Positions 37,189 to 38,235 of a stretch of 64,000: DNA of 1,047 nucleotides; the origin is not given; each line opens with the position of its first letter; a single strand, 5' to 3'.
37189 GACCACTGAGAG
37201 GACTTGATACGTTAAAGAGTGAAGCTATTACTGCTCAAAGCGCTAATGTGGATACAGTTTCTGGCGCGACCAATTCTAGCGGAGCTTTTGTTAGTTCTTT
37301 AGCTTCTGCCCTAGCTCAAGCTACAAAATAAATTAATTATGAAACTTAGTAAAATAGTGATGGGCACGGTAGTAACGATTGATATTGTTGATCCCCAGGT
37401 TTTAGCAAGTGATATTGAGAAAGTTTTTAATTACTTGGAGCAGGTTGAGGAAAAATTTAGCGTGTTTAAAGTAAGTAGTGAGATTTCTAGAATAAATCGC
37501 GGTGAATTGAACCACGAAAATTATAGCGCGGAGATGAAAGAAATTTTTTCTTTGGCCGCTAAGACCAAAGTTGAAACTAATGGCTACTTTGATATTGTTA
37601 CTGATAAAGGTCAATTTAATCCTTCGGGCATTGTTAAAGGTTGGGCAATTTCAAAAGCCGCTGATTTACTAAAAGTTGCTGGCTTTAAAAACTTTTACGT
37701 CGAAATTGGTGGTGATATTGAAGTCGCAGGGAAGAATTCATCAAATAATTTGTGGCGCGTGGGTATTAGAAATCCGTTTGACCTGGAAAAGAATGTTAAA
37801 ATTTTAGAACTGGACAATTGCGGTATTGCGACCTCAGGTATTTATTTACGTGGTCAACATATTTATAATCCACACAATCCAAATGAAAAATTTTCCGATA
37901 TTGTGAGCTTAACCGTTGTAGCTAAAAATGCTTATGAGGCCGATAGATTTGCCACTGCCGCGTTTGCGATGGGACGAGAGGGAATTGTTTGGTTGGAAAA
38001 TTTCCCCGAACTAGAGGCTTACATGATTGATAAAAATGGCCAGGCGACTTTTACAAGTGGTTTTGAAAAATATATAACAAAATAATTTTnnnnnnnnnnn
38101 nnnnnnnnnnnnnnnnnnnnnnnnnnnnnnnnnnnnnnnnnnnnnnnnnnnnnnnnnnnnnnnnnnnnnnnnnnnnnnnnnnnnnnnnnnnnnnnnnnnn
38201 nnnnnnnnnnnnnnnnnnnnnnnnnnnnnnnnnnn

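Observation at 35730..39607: Minimal flavinylation-dependent transmembrane electron-transfer module with a signal-less ApbE, co-transcribed with malic enzyme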

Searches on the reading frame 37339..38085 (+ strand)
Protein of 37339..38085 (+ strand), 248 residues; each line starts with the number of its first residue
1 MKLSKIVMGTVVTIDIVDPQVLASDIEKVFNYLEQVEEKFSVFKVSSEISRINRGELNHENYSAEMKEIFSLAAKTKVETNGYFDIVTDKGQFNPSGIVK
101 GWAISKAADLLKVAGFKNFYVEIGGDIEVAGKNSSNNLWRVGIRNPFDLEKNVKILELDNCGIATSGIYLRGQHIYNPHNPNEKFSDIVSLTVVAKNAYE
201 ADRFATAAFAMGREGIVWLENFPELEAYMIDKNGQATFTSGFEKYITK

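Call 3: search_protein_families(library=pfam, proteins=[window:37339-38085:+], max_evalue=0.01)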
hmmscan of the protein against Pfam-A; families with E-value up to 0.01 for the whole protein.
window:37339-38085:+ (248 aa): 1 family
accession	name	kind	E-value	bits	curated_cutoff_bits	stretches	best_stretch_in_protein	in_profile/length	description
PF02424.20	ApbE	-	2.4e-42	145.7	25.6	2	92-229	125-266/266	ApbE family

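Call 4: search_protein_families(library=ncbifam, proteins=[window:37339-38085:+], max_evalue=0.01)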
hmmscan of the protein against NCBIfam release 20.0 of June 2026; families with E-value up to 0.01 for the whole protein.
window:37339-38085:+ (248 aa): 1 family
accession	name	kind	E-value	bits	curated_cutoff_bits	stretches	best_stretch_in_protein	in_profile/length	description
NF007774.0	PRK10461.1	equivalog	2.7e-22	79.1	498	1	96-236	184-333/351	FAD:protein FMN transferase ApbE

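Call 21: search_solved_structures(query=window:37339-38082:+, max_evalue=0.001, show_alignments=2)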
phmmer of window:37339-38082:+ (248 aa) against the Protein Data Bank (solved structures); distinct sequences matched with E-value up to 0.001: 13.
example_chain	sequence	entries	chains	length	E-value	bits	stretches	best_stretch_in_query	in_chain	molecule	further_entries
6nxi_A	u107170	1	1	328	7.9e-19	71.5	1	96-234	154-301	FAD:protein FMN transferase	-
6nxj_A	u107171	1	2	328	1.3e-17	67.5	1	96-234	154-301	FAD:protein FMN transferase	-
5mgy_H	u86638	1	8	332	5.5e-16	62.2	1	95-241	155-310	FAD:protein FMN transferase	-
7esa_A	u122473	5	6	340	9.2e-16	61.5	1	93-243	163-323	FAD:protein FMN transferase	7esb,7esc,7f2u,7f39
4xgw_A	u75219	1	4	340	1.2e-15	61.1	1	96-237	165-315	FAD:protein FMN transferase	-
2o18_A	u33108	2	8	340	4e-15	59.4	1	96-237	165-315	Thiamine biosynthesis lipoprotein apbE | FAD:protein FMN transferase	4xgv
4xgx_A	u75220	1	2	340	2.4e-14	56.8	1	96-237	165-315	FAD:protein FMN transferase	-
3pnd_A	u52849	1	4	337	6.4e-14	55.4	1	96-237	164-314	Thiamine biosynthesis lipoprotein ApbE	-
4xdt_A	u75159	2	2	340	1.5e-10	44.4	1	92-235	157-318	FAD:protein FMN transferase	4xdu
4ifu_A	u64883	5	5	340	7.3e-10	42.1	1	92-235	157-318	FAD:protein FMN transferase | Thiamine biosynthesis lipoprotein ApbE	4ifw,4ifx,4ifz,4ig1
7mgt_A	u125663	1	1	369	1e-09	41.7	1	92-235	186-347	FAD:protein FMN transferase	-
1vrm_A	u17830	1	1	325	1.5e-09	41.2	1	92-230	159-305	hypothetical protein TM1553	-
4xdr_A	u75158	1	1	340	9.6e-09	38.5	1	92-235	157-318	FAD:protein FMN transferase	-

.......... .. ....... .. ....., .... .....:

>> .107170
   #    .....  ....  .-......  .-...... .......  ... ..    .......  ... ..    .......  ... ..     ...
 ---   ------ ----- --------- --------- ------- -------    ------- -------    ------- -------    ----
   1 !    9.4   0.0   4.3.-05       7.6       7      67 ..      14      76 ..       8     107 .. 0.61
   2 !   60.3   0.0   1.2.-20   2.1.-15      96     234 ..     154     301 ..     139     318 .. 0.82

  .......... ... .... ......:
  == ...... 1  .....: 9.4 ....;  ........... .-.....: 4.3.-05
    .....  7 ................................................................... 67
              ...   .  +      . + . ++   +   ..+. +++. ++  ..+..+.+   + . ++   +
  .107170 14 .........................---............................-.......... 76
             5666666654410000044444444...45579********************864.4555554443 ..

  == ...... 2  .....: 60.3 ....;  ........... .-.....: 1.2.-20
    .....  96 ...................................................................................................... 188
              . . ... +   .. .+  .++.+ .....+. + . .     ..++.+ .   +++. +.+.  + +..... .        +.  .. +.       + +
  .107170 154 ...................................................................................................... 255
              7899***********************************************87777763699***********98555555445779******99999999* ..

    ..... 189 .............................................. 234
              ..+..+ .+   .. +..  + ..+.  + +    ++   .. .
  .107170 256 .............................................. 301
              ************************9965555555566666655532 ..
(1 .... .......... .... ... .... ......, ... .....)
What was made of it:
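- ApbE catalytic His and Mg site retained: call 21. The short hydrophobic stretch aligns to beta-strand 1 of the mature ApbE fold, at residue ~15 of the crystallised signal-less V. cholerae protein (call 21).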

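Call 59: find_homologous_proteins(query=window:37339-38082:+, max_evalue=1e-20)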
Query window:37339-38082:+ (248 aa): 7658 proteins with E <= 1e-20 among 8000 candidates; the best 120 are listed.
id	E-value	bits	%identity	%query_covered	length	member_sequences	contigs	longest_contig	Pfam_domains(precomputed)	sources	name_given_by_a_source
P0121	1.7e-155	534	100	97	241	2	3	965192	PF02424.21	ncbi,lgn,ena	-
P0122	5.0e-114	398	73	99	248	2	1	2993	PF02424.21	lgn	-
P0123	8.4e-112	391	73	96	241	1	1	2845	PF02424.21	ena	-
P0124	1.1e-101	358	64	99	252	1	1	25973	PF02424.21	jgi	-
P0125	4.1e-95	336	63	95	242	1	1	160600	PF02424.21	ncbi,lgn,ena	-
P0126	4.5e-95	336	62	97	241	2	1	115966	PF02424.21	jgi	jgi:thiamine biosynthesis lipoprotein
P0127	8.4e-94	332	62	100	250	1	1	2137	PF02424.21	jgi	jgi:thiamine biosynthesis lipoprotein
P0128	3.3e-93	330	62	95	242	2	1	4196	PF02424.21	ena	-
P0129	2.0e-92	327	61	99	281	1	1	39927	PF02424.21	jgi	jgi:FAD:protein FMN transferase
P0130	7.0e-92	325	60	99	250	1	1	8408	PF02424.21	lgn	-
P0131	1.3e-90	321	58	99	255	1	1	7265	PF02424.21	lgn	-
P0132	1.9e-90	321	58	99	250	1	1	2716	PF02424.21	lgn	-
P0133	2.4e-90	320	59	99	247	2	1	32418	PF02424.21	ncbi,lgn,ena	-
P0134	1.0e-89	318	58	99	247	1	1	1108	PF02424.21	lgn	-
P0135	1.4e-89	318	58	99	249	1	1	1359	PF02424.21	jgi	-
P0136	3.6e-89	317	59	99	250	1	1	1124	PF02424.21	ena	-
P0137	4.1e-89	316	57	100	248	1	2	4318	PF02424.21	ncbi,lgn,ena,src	-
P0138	4.4e-89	316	59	99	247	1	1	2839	PF02424.21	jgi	jgi:thiamine biosynthesis lipoprotein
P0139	4.6e-89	316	57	99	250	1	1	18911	PF02424.21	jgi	jgi:FAD:protein FMN transferase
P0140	5.2e-89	316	57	100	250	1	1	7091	PF02424.21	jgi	jgi:FAD:protein FMN transferase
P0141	5.9e-89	316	57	99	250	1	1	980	PF02424.21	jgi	-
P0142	6.6e-89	316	59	99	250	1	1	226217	PF02424.21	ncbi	-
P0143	7.2e-89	316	57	99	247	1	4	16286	PF02424.21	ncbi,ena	-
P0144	9.8e-89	315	57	99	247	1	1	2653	PF02424.21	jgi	-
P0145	1.0e-88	315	57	99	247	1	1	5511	PF02424.21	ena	-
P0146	1.1e-88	315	57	99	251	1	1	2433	PF02424.21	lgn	-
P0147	1.1e-88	315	60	96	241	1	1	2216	PF02424.21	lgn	-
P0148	1.2e-88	315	57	99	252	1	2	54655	PF02424.21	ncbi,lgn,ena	-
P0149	1.7e-88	314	58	99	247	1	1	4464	PF02424.21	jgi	-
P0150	2.0e-88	314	58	97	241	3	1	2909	PF02424.21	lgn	-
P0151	2.2e-88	314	58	99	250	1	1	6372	PF02424.21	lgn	-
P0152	3.2e-88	313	59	99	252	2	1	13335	PF02424.21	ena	-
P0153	3.6e-88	313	56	99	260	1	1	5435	PF02424.21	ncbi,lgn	-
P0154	3.7e-88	313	56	99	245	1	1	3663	PF02424.21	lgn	-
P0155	4.0e-88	313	59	100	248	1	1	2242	PF02424.21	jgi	-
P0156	4.4e-88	313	60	99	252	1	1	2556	PF02424.21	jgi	jgi:thiamine biosynthesis lipoprotein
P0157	4.5e-88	313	55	99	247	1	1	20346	PF02424.21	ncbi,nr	ncbi:MAG TPA: FAD:protein FMN transferase [Candidatus Saccharimonadales bacterium]|nr:FAD:protein FM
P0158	4.5e-88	313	58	95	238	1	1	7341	PF02424.21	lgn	-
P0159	5.6e-88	313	59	99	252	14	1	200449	PF02424.21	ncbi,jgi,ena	jgi:FAD:protein FMN transferase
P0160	5.7e-88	313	59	97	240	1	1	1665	PF02424.21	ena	-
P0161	5.7e-88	313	58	99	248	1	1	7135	PF02424.21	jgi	jgi:thiamine biosynthesis lipoprotein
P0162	6.6e-88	312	56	99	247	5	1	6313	PF02424.21,PF27030.1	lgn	-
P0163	7.1e-88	312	60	99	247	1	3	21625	PF02424.21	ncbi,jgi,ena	jgi:thiamine biosynthesis lipoprotein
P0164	7.2e-88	312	56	99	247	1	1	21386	PF02424.21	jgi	jgi:thiamine biosynthesis lipoprotein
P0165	7.4e-88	312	59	99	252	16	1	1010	PF02424.21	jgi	jgi:thiamine biosynthesis lipoprotein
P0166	8.6e-88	312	58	100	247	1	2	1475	PF02424.21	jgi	jgi:thiamine biosynthesis lipoprotein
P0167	1.0e-87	312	59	99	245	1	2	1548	PF02424.21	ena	-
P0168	1.2e-87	312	58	99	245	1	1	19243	PF02424.21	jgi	jgi:FAD:protein FMN transferase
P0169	1.2e-87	312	57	99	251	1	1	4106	PF02424.21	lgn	-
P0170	1.7e-87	311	58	99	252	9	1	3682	PF02424.21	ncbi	ncbi:MAG: FAD:protein FMN transferase [Candidatus Humimicrobiaceae bacterium]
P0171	1.8e-87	311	58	100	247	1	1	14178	PF02424.21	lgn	-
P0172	1.9e-87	311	57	99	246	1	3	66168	PF02424.21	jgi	jgi:thiamine biosynthesis lipoprotein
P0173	2.0e-87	311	55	100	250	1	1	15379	PF02424.21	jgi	jgi:FAD:protein FMN transferase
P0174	2.1e-87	311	57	96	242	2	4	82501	PF02424.21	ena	-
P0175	2.3e-87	311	57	99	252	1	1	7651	PF02424.21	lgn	-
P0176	2.6e-87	310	57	100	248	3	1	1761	PF02424.21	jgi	jgi:thiamine biosynthesis lipoprotein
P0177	2.7e-87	310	56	100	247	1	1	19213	PF02424.21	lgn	-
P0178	2.7e-87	310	58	99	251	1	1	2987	PF02424.21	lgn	-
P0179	2.8e-87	310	56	99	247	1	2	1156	PF02424.21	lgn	-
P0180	3.0e-87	310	57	99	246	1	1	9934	PF02424.21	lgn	-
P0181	3.2e-87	310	58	96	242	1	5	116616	PF02424.21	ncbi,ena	-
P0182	3.5e-87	310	58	96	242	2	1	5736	PF02424.21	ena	-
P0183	3.7e-87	310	54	99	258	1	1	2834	PF02424.21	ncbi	-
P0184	3.8e-87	310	58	99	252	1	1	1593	PF02424.21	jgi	jgi:thiamine biosynthesis lipoprotein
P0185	4.0e-87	310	57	99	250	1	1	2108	PF02424.21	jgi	-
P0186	4.0e-87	310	58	100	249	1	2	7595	PF02424.21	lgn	-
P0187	4.2e-87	310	59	99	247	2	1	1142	PF02424.21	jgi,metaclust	metaclust:\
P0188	4.5e-87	310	58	99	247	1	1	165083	PF02424.21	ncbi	-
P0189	4.7e-87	310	57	99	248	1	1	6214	PF02424.21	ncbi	-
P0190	5.3e-87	309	57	100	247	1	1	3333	PF02424.21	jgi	-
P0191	5.5e-87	309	57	99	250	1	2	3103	PF02424.21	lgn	-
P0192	5.5e-87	309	57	100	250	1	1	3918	PF02424.21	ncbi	-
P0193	6.0e-87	309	60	97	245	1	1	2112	PF02424.21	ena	-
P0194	6.1e-87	309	57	99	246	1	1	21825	PF02424.21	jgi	jgi:FAD:protein FMN transferase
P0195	6.2e-87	309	58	96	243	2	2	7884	PF02424.21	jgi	-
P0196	6.3e-87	309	56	100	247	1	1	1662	PF02424.21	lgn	-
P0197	6.4e-87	309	61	97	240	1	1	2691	PF02424.21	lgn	-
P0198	6.7e-87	309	57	100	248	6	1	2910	PF02424.21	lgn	-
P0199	7.1e-87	309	57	99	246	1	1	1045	PF02424.21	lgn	-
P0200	7.4e-87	309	56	99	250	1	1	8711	PF02424.21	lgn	-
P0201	7.6e-87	309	59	96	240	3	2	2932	PF02424.21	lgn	-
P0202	7.7e-87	309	56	99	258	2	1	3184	PF02424.21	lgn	-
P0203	8.2e-87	309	57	99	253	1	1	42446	PF02424.21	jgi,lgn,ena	-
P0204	8.3e-87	309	57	99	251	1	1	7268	PF02424.21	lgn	-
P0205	8.6e-87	309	57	100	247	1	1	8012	PF02424.21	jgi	-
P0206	8.8e-87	309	56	99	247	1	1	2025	PF02424.21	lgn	-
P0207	9.0e-87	309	58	99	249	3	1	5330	PF02424.21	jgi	jgi:thiamine biosynthesis lipoprotein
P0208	9.4e-87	309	57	99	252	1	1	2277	PF02424.21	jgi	jgi:FAD:protein FMN transferase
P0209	9.9e-87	309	59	96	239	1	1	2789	PF02424.21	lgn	-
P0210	1.0e-86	308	59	96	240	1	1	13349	PF02424.21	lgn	-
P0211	1.1e-86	308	57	99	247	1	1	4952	PF02424.21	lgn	-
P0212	1.1e-86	308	56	100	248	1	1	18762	PF02424.21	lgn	-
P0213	1.1e-86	308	58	97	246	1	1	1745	PF02424.21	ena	-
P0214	1.2e-86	308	58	97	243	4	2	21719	PF02424.21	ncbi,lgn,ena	-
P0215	1.3e-86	308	58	99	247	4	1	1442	PF02424.21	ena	-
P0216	1.3e-86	308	57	99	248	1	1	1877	PF02424.21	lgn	-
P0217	1.3e-86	308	57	99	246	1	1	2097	PF02424.21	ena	-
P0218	1.4e-86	308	58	99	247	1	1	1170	PF02424.21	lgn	-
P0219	1.5e-86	308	57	99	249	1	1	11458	PF02424.21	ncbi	ncbi:MAG: FAD:protein FMN transferase [Candidatus Levyibacteriota bacterium]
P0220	1.5e-86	308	56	99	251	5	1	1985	PF02424.21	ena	-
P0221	1.7e-86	308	55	99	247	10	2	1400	PF02424.21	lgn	-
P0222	1.8e-86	308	57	100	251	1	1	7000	PF02424.21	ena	-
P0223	1.9e-86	308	56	99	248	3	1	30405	PF02424.21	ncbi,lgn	-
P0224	1.9e-86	308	58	99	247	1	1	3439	PF02424.21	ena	-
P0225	1.9e-86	308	57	99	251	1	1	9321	PF02424.21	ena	-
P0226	2.1e-86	307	59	94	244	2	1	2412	PF02424.21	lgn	-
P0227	2.2e-86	307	60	96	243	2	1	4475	PF02424.21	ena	-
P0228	2.2e-86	307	59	96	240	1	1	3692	PF02424.21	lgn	-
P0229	2.2e-86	307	57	99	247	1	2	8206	PF02424.21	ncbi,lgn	ncbi:MAG: FAD:protein FMN transferase [Ktedonobacteraceae bacterium]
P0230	2.6e-86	307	58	96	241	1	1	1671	PF02424.21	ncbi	-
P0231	3.0e-86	307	56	99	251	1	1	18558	PF02424.21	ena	-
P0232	3.0e-86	307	57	99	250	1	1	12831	PF02424.21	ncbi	-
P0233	3.4e-86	307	56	99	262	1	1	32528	PF02424.21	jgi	-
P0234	4.1e-86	307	58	96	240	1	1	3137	PF02424.21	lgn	-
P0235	4.3e-86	306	55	100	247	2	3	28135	PF02424.21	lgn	-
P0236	4.4e-86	306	58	99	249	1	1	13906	PF02424.21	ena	-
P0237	4.9e-86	306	57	99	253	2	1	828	PF02424.21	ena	-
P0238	5.1e-86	306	56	100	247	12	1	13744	PF02424.21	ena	-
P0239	5.4e-86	306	57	96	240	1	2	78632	PF02424.21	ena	-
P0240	5.8e-86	306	56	100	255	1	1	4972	PF02424.21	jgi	jgi:thiamine biosynthesis lipoprotein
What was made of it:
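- On Canonical exported (lipoprotein-type) ApbE: Homologs are 238-281 aa (call 59).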
